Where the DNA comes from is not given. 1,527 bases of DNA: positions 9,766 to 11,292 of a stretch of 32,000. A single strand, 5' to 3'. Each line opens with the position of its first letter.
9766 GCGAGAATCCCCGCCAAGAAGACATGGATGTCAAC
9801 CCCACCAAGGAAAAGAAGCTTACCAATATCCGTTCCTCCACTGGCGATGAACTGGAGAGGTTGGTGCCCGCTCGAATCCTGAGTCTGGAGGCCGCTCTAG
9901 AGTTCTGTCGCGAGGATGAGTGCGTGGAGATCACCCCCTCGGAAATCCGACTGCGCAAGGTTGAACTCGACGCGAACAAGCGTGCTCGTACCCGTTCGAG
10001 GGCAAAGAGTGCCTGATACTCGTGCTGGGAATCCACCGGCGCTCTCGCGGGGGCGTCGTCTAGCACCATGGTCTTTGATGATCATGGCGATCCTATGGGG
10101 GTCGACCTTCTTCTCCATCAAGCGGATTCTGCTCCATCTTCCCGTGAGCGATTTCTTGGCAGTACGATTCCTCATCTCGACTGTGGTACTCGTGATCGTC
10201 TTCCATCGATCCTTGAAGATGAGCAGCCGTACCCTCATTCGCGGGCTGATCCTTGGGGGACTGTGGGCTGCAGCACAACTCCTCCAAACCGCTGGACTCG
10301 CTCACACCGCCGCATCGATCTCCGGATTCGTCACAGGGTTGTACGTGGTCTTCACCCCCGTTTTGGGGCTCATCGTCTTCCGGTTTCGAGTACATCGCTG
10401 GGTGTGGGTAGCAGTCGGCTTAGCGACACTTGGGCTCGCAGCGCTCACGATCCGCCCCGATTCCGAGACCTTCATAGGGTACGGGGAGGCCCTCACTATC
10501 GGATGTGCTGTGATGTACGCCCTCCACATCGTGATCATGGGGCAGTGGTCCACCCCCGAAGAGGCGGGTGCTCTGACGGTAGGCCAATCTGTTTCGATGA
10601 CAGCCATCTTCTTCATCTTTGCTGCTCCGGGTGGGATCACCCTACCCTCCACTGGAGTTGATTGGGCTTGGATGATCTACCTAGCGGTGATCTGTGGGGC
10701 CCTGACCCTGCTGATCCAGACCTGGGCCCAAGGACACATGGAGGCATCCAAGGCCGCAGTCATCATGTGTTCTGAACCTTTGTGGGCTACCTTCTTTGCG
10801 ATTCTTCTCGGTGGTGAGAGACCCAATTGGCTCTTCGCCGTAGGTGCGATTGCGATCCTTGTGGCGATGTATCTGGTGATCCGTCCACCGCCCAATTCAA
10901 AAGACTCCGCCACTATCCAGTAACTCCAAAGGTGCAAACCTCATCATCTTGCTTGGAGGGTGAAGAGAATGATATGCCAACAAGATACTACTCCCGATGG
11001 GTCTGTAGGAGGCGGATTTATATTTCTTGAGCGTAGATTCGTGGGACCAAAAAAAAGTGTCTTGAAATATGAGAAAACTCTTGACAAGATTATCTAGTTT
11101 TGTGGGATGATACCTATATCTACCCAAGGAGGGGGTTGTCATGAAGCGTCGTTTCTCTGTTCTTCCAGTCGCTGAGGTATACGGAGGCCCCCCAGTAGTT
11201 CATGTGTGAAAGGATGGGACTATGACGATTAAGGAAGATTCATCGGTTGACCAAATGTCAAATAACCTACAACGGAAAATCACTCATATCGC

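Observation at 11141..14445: Tandem array of five diverged modules pairing an FEQGVY-tailed small protein with a 3-TM IRGW membrane protein: a candidate undescribed toxin/bacteriocin-immunity family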

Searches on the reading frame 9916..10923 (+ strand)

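Call 27: search_protein_families(library=pfam, max_evalue=0.01, proteins=[window:9916-10923:+])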
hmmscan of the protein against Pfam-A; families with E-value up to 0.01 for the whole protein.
window:9916-10923:+ (335 aa): 2 families
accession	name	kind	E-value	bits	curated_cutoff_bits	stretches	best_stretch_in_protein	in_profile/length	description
PF00892.27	EamA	-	1.8e-27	96.7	28.2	2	190-322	3-134/135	EamA-like transporter family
PF16913.11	PUNUT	-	1.3e-05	25.1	30.6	1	101-208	68-182/321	Purine nucleobase transmembrane transport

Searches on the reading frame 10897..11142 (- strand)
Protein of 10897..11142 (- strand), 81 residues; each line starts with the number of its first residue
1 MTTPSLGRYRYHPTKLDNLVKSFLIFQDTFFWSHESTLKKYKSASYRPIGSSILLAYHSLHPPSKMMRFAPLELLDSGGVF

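Call 115: search_protein_families(library=pfam, max_evalue=0.01, proteins=[window:10897-11142:-])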
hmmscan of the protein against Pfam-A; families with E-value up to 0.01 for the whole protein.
window:10897-11142:- (81 aa): 0 families
